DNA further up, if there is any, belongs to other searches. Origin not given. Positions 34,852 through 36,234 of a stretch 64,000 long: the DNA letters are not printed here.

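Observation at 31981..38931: Five-gene translationally coupled operon that maps one-to-one onto ergothioneine (thiohistidine betaine) catabolism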

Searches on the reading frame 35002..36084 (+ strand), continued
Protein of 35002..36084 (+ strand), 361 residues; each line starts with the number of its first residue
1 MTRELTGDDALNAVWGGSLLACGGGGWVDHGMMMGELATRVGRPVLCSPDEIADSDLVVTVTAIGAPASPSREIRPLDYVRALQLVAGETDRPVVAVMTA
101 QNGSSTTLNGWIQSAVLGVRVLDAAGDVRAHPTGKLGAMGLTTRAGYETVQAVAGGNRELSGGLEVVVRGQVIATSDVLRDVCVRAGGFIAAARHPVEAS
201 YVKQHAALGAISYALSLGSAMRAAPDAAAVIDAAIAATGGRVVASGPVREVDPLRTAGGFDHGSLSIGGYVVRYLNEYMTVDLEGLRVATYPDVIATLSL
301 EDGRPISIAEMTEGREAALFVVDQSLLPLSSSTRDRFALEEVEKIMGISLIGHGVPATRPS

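Call 38: get_annotated_region(hit=H3, flank=9000)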
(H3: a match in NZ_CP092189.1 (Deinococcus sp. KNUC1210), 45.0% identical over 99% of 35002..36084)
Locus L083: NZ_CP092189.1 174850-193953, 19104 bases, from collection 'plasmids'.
description: Deinococcus sp. KNUC1210 plasmid unnamed3, complete sequence
organism: Deinococcus sp. KNUC1210 (NCBI taxid 2917691)
taxonomy: Bacteria; Deinococcota; Deinococci; Deinococcales; Deinococcaceae; Deinococcus; Deinococcus sp. KNUC1210
host: -; source: Setaria viridis,cell culture,rhizospheric soil; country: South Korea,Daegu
typing (MOB-suite, as given by PLSDB): non-mobilizable
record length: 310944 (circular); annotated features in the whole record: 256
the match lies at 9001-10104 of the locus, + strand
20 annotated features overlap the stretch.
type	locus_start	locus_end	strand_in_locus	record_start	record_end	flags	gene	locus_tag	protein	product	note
CDS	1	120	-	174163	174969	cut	-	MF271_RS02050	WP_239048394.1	ABC transporter permease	GO:0055085 - transmembrane transport [Evidence IEA]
CDS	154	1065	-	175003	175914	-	-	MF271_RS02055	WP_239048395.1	ABC transporter permease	GO:0055085 - transmembrane transport [Evidence IEA]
CDS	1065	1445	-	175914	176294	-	-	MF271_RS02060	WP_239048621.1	TOBE domain-containing protein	GO:0055085 - transmembrane transport [Evidence IEA]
CDS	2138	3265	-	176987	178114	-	-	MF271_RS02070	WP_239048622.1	ABC transporter substrate-binding protein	-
CDS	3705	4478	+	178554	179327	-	-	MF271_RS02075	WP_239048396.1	IclR family transcriptional regulator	GO:0006355 - regulation of DNA-templated transcription [Evidence IEA]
CDS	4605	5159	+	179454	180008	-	-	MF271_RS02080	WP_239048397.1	amidohydrolase family protein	-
CDS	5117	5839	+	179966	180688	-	-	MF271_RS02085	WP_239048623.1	amidohydrolase family protein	-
CDS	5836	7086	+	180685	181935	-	-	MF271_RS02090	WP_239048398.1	Zn-dependent hydrolase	-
CDS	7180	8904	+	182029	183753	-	-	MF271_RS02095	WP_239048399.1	urocanate hydratase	-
CDS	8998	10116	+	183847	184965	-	-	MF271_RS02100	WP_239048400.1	DUF917 family protein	-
CDS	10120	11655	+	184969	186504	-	-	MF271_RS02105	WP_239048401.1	aromatic amino acid ammonia-lyase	-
CDS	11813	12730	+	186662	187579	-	-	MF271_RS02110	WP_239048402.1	LysM peptidoglycan-binding domain-containing protein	-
CDS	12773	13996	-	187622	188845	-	-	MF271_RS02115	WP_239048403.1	bacterial transcriptional activator domain-containing protein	-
CDS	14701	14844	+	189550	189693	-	-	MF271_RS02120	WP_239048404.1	hypothetical protein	-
CDS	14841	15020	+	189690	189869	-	-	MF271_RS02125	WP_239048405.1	hypothetical protein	-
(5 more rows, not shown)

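Call 39: search_protein_families(library=ncbifam, proteins=[L082:6364-7752:-, L082:10030-11670:+, L082:8923-10014:+, L082:5087-6367:-, L082:13037-14671:+, L083:7180-8904:+, L083:8998-10116:+, L083:5836-7086:+, L083:10120-11655:+], max_evalue=1e-60)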
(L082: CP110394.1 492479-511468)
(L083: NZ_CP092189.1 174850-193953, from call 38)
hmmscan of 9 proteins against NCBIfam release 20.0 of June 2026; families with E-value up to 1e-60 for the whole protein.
L082:6364-7752:- (462 aa): 4 families
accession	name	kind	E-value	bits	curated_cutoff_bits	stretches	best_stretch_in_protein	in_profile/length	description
NF058538.1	ergo_util_ErtD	equivalog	3.1e-209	695.4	600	1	4-448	1-446/446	hydantoin-5-propionate amidohydrolase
NF058539.1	ergo_uti2_ErtD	equivalog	3.6e-105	352.5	650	1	4-448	2-447/449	hydantoin-5-propionate amidohydrolase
TIGR03178.1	allantoinase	equivalog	1.4e-79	268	357.85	1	7-447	3-440/441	allantoinase AllB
NF004839.0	PRK06189.1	equivalog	5e-79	266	631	1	4-449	3-448/451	allantoinase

L082:10030-11670:+ (546 aa): 3 families
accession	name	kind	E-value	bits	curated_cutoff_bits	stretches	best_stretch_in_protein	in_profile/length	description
NF058530.1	thiouroc_hyd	equivalog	0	1043.5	930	1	12-546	1-535/535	thiourocanate hydratase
NF058531.1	CH3_S_urocan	exception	2.2e-229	762.3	880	1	6-539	4-532/535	S-methyl thiourocanate hydratase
TIGR01228.2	hutU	equivalog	2.3e-211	703.2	375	1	5-541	3-541/545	urocanate hydratase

L082:8923-10014:+ (363 aa): 2 families
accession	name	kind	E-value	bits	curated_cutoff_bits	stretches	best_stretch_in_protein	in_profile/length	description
NF058529.1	thiohydan_desulf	equivalog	2.4e-181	602.6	440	1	3-361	1-362/362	thiohydantoin desulfurase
NF058532.1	CH3_S_uro_de_S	equivalog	1.2e-81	274.4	450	1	4-357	2-351/352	S-methyl thiohydantoin desulfurase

L082:5087-6367:- (426 aa): 17 families
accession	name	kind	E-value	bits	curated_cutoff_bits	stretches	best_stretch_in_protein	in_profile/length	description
NF058540.1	Ncarbamyl_ErtE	equivalog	3.6e-194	645.1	520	1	5-418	4-417/418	N-carbamyl-l-glutamate amidohydrolase ErtE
NF009531.0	PRK12893.1-5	equivalog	1.2e-133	445.7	486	1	7-420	5-416/421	Zn-dependent hydrolase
NF006771.0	PRK09290.1-5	subfamily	4.5e-118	394.3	399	1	10-416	5-410/413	allantoate amidohydrolase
TIGR01879.1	hydantase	subfamily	3.3e-109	365.5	204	1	13-413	2-399/401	hydantoinase/carbamoylase family amidase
NF006775.0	PRK09290.2-5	equivalog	2.2e-102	342.8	479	1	11-417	12-415/419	allantoate amidohydrolase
NF009527.0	PRK12891.1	subfamily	3.7e-99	332.6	461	1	10-413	9-418/426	Zn-dependent hydrolase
NF006769.0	PRK09290.1-3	subfamily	1.5e-96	323.6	452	1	9-414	10-410/417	allantoate amidohydrolase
NF009529.0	PRK12893.1-2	equivalog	1.7e-95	320.2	508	1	9-414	7-406/411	Zn-dependent hydrolase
NF006773.0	PRK09290.2-2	equivalog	2.6e-85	286.8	584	1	10-401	14-402/419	allantoate amidohydrolase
NF006768.0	PRK09290.1-1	equivalog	2.1e-79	267.4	532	1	16-415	11-407/411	allantoate deiminase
NF006770.0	PRK09290.1-4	equivalog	4.1e-75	253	372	1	29-414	22-399/403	allantoate amidohydrolase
NF006772.0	PRK09290.2-1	subfamily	2.4e-73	247.4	424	1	10-419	13-419/430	allantoate amidohydrolase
NF009530.0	PRK12893.1-4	subfamily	3.5e-72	243.8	551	1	42-413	41-405/423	Zn-dependent hydrolase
NF009528.0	PRK12893.1-1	subfamily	1.6e-71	241.4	570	1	47-418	52-415/420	Zn-dependent hydrolase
NF006774.0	PRK09290.2-4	equivalog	3.4e-70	237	897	1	13-396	16-396/427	allantoate amidohydrolase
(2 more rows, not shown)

L082:13037-14671:+ (544 aa): 2 families
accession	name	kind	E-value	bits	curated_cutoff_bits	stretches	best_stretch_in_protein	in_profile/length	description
NF006871.0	PRK09367.1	subfamily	5.1e-79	266.2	524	1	24-540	4-493/505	histidine ammonia-lyase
TIGR01225.1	hutH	equivalog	6.1e-76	255.9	539.15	1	24-541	1-491/506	histidine ammonia-lyase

L083:7180-8904:+ (574 aa): 3 families
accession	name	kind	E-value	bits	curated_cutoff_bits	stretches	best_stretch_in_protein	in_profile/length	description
NF058530.1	thiouroc_hyd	equivalog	8.6e-231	767.2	930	1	41-568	1-528/535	thiourocanate hydratase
NF058531.1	CH3_S_urocan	exception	5.9e-207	688.3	880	1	33-570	2-534/535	S-methyl thiourocanate hydratase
TIGR01228.2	hutU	equivalog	6.1e-200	665.5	375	1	34-569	3-540/545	urocanate hydratase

L083:8998-10116:+ (372 aa): 2 families
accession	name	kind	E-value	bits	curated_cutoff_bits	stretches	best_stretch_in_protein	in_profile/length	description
NF058529.1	thiohydan_desulf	equivalog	3.2e-118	394.9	440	1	2-361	1-360/362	thiohydantoin desulfurase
NF058532.1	CH3_S_uro_de_S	equivalog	4.7e-88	295.5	450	1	3-358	2-350/352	S-methyl thiohydantoin desulfurase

L083:5836-7086:+ (416 aa): 17 families
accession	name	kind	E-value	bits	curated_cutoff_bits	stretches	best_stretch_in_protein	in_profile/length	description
NF058540.1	Ncarbamyl_ErtE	equivalog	3.9e-169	562.6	520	1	3-413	6-417/418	N-carbamyl-l-glutamate amidohydrolase ErtE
NF009531.0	PRK12893.1-5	equivalog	9.3e-131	436.2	486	1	4-414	6-415/421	Zn-dependent hydrolase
NF006771.0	PRK09290.1-5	subfamily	1.1e-121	406.2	399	1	5-412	4-411/413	allantoate amidohydrolase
NF006775.0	PRK09290.2-5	equivalog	5.2e-114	381.2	479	1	7-412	12-415/419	allantoate amidohydrolase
TIGR01879.1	hydantase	subfamily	9.6e-113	377.1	204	1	9-410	2-401/401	hydantoinase/carbamoylase family amidase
NF006773.0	PRK09290.2-2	equivalog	1.6e-95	320.5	584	1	4-410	12-416/419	allantoate amidohydrolase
NF009529.0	PRK12893.1-2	equivalog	2.6e-95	319.6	508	1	4-410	6-407/411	Zn-dependent hydrolase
NF006769.0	PRK09290.1-3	subfamily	1.8e-93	313.5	452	1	4-412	9-413/417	allantoate amidohydrolase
NF009527.0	PRK12891.1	subfamily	1.4e-90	304.3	461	1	3-409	6-419/426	Zn-dependent hydrolase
NF006774.0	PRK09290.2-4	equivalog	1.1e-80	271.5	897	1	7-409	14-414/427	allantoate amidohydrolase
NF006768.0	PRK09290.1-1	equivalog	2.1e-78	264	532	1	16-407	15-404/411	allantoate deiminase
NF006770.0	PRK09290.1-4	equivalog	5.5e-78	262.5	372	1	23-406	20-396/403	allantoate amidohydrolase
NF010373.0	PRK13799.1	equivalog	1.2e-77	261.7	1087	1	46-406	223-582/591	unknown domain/N-carbamoyl-L-amino acid hydrolase fusion protein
NF006772.0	PRK09290.2-1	subfamily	1.5e-72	244.8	424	1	22-411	30-416/430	allantoate amidohydrolase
TIGR03176.1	AllC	equivalog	2.5e-67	227.4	597.75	1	12-407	7-399/406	allantoate deiminase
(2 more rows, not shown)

L083:10120-11655:+ (511 aa): 3 families
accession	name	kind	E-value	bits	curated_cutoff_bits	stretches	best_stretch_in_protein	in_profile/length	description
NF006871.0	PRK09367.1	subfamily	1.5e-100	337.3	524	1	17-477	9-469/505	histidine ammonia-lyase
TIGR01225.1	hutH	equivalog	5.3e-95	318.8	539.15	1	17-476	6-465/506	histidine ammonia-lyase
TIGR04475.1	Phe_D_beta_mut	equivalog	4.3e-67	226.9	800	1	15-471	6-480/510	phenylalanine aminomutase (D-beta-phenylalanine forming)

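Call 41: get_annotated_region(hit=H16, flank=10000)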
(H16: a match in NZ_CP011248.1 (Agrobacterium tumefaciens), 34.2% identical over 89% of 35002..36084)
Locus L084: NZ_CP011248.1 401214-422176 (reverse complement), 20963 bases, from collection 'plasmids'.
description: Agrobacterium tumefaciens strain Ach5 plasmid pAt, complete sequence
organism: Agrobacterium tumefaciens (NCBI taxid 358)
taxonomy: Bacteria; Pseudomonadota; Alphaproteobacteria; Hyphomicrobiales; Rhizobiaceae; Agrobacterium; Agrobacterium tumefaciens
host: -; source: Achillea ptarmica; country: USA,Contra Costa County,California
typing (MOB-suite, as given by PLSDB): conjugative; relaxase MOBQ; mating-pair formation MPF_T
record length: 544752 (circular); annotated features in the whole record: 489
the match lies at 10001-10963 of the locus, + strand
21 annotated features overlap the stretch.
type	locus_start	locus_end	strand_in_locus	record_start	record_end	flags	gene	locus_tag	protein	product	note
CDS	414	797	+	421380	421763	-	-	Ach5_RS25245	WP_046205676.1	hypothetical protein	-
CDS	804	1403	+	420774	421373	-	-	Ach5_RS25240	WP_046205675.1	sigma-70 family RNA polymerase sigma factor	GO:0006352 - DNA-templated transcription initiation [Evidence IEA]; GO:0006355 - regulation of DNA-templated ...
CDS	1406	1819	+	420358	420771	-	-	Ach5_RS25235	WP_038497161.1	hypothetical protein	-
CDS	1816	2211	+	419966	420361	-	-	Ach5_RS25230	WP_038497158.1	periplasmic heavy metal sensor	-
CDS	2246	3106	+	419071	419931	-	-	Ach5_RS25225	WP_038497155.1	prolyl oligopeptidase family serine peptidase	GO:0006508 - proteolysis [Evidence IEA]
CDS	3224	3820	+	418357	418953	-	-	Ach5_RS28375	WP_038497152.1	hypothetical protein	-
CDS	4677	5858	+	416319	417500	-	-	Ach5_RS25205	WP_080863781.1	ABC transporter substrate-binding protein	-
CDS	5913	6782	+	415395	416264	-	-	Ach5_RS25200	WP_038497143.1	branched-chain amino acid ABC transporter permease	GO:0015803 - branched-chain amino acid transport [Evidence IEA]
CDS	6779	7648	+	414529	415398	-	-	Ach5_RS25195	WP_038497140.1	branched-chain amino acid ABC transporter permease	GO:0015803 - branched-chain amino acid transport [Evidence IEA]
CDS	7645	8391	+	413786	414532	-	-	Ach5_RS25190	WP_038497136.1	ABC transporter ATP-binding protein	-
CDS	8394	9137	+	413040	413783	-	-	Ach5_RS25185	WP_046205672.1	ABC transporter ATP-binding protein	-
CDS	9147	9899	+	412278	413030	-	-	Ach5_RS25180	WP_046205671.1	IclR family transcriptional regulator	GO:0006355 - regulation of DNA-templated transcription [Evidence IEA]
CDS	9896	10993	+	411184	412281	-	-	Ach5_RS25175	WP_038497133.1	DUF917 family protein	-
CDS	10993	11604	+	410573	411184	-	-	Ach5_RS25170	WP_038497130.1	glutathione S-transferase family protein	GO:0006749 - glutathione metabolic process [Evidence IEA]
CDS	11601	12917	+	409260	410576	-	-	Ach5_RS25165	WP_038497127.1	Zn-dependent hydrolase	-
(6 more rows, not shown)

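Call 42: get_annotated_region(hit=H1, flank=9000)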
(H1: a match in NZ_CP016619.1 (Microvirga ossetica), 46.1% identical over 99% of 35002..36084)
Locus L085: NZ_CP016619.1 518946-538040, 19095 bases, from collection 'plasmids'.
description: Microvirga ossetica strain V5/3m plasmid unnamed2, complete sequence
organism: Microvirga ossetica (NCBI taxid 1882682)
taxonomy: Bacteria; Pseudomonadota; Alphaproteobacteria; Hyphomicrobiales; Methylobacteriaceae; Microvirga; Microvirga ossetica
host: -; source: Vicia alpestris,cell culture,nodules; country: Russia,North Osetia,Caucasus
typing (MOB-suite, as given by PLSDB): non-mobilizable
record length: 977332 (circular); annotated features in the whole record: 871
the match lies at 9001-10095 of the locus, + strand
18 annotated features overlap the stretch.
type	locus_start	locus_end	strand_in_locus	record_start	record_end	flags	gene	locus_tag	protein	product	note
CDS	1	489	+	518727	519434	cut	-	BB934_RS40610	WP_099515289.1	GntR family transcriptional regulator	-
CDS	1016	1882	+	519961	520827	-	-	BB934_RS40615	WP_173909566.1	group II intron maturase-specific domain-containing protein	-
CDS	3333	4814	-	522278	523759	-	hydA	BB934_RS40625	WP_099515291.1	dihydropyrimidinase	GO:0008152 - metabolic process [Evidence IEA]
CDS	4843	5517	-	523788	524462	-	-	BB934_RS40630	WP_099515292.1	amino acid ABC transporter permease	GO:0006865 - amino acid transport [Evidence IEA]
CDS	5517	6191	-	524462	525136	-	-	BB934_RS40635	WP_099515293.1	amino acid ABC transporter permease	GO:0006865 - amino acid transport [Evidence IEA]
CDS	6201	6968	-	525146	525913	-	-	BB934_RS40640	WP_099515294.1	amino acid ABC transporter ATP-binding protein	-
CDS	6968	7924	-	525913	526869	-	-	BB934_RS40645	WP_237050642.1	ABC transporter substrate-binding protein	-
CDS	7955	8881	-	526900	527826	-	-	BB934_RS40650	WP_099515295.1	LysR substrate-binding domain-containing protein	-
CDS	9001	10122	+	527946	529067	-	-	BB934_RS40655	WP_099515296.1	DUF917 family protein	-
CDS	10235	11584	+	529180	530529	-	-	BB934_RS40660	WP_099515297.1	amidohydrolase family protein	-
CDS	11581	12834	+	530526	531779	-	-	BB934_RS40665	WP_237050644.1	Zn-dependent hydrolase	-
CDS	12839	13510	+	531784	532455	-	-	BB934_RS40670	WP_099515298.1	flavin reductase family protein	-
CDS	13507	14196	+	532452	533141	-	-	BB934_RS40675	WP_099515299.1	aspartate/glutamate racemase family protein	-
CDS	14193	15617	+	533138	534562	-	-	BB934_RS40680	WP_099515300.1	FAD-binding oxidoreductase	-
CDS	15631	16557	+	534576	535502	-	-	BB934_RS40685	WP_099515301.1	dihydrodipicolinate synthase family protein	GO:0009436 - glyoxylate catabolic process [Evidence IEA]; GO:0071704 - organic substance metabolic process [Evidence ...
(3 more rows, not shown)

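Call 44: search_protein_families(library=pfam, proteins=[L033:12394-13740:+, L033:15557-16714:+, L033:3964-4983:+, L054:7299-8132:+, L021:2668-4362:-, L021:13709-15019:+, L021:16085-17455:+, L069:6594-7559:+, L069:12872-13975:+, L027:12356-13741:+], max_evalue=0.00001)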
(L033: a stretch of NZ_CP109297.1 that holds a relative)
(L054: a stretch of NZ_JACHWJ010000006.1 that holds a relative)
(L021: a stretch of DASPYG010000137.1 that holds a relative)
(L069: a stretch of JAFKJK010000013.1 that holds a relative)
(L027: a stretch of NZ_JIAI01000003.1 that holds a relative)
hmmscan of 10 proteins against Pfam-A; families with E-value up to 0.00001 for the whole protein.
L033:12394-13740:+ (448 aa): 2 families
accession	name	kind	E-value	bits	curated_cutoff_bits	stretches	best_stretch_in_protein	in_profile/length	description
PF07690.21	MFS_1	-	2.2e-33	116.1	33.4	1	25-376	2-330/347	Major Facilitator Superfamily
PF00083.30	Sugar_tr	-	2.9e-27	96.1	22.3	1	23-224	4-200/452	Sugar (and other) transporter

L033:15557-16714:+ (385 aa): 2 families
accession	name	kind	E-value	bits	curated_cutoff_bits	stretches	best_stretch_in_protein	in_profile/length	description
PF00753.33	Lactamase_B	-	1e-11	45.6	22.7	1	76-185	4-123/196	Metallo-beta-lactamase superfamily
PF12706.13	Lactamase_B_2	-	3.5e-11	43.5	27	1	202-347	64-199/200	Beta-lactamase superfamily domain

L033:3964-4983:+ (339 aa): 1 family
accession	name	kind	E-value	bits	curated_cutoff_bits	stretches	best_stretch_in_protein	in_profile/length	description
PF00296.26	Bac_luciferase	-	4.6e-36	125.2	27.9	1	66-229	20-174/314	Luciferase-like monooxygenase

L054:7299-8132:+ (277 aa): 4 families
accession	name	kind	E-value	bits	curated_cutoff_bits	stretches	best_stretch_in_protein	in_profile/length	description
PF01614.24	IclR_C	-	5.5e-16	59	24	1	100-241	8-152/174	Bacterial transcriptional regulator IclR C-terminal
PF09339.16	HTH_IclR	-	8.6e-11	41.9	22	1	32-77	1-47/52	IclR helix-turn-helix domain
PF13412.12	HTH_24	-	2.1e-08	34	21.9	1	37-77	6-46/48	Winged helix-turn-helix DNA-binding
PF01022.26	HTH_5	-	5.8e-06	26.5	22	0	37-78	5-45/47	Bacterial regulatory protein, arsR family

L021:2668-4362:- (564 aa): 1 family
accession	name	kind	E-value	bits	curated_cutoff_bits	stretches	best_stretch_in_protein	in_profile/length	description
PF00496.27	SBP_bac_5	-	6.5e-77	259.5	32.4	1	127-457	1-336/368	Bacterial extracellular solute-binding proteins, family 5 Middle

L021:13709-15019:+ (436 aa): 2 families
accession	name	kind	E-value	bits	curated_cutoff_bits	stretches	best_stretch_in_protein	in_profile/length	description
PF01979.26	Amidohydro_1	-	1.1e-44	153.5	25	1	85-432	1-345/345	Amidohydrolase family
PF07969.17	Amidohydro_3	-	2.1e-20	74.1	29.7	1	118-433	151-472/472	Amidohydrolase family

L021:16085-17455:+ (456 aa): 4 families
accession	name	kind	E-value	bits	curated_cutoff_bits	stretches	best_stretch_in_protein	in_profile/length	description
PF07992.20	Pyr_redox_2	-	4.8e-53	180.9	26.1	1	7-320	1-291/291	Pyridine nucleotide-disulphide oxidoreductase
PF02852.28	Pyr_redox_dim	-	1.1e-23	84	25.3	1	339-442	1-104/110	Pyridine nucleotide-disulphide oxidoreductase, dimerisation domain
PF00070.33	Pyr_redox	-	1.2e-15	58.2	22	1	175-246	2-77/82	Pyridine nucleotide-disulphide oxidoreductase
PF13738.12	Pyr_redox_3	-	6.7e-06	26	30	0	138-304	128-305/305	Pyridine nucleotide-disulphide oxidoreductase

L069:6594-7559:+ (321 aa): 1 family
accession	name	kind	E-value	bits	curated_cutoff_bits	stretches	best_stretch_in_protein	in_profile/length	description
PF02401.23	LYTB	-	2.3e-95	319.3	24.5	1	6-283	1-266/267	LytB protein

L069:12872-13975:+ (367 aa): 2 families
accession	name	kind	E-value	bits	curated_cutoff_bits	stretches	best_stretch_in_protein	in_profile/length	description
PF00005.33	ABC_tran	-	5.7e-34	118.1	25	1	20-163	3-136/137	ABC transporter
PF13304.12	AAA_21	-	5.2e-09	37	27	0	128-195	230-299/304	AAA domain, putative AbiEii toxin, Type IV TA system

L027:12356-13741:+ (461 aa): 2 families
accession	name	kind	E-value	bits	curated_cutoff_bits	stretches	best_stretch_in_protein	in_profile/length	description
PF07690.21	MFS_1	-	4.3e-32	111.8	33.4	2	48-349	2-281/347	Major Facilitator Superfamily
PF00083.30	Sugar_tr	-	1.4e-24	87.3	22.3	1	46-255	4-208/452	Sugar (and other) transporter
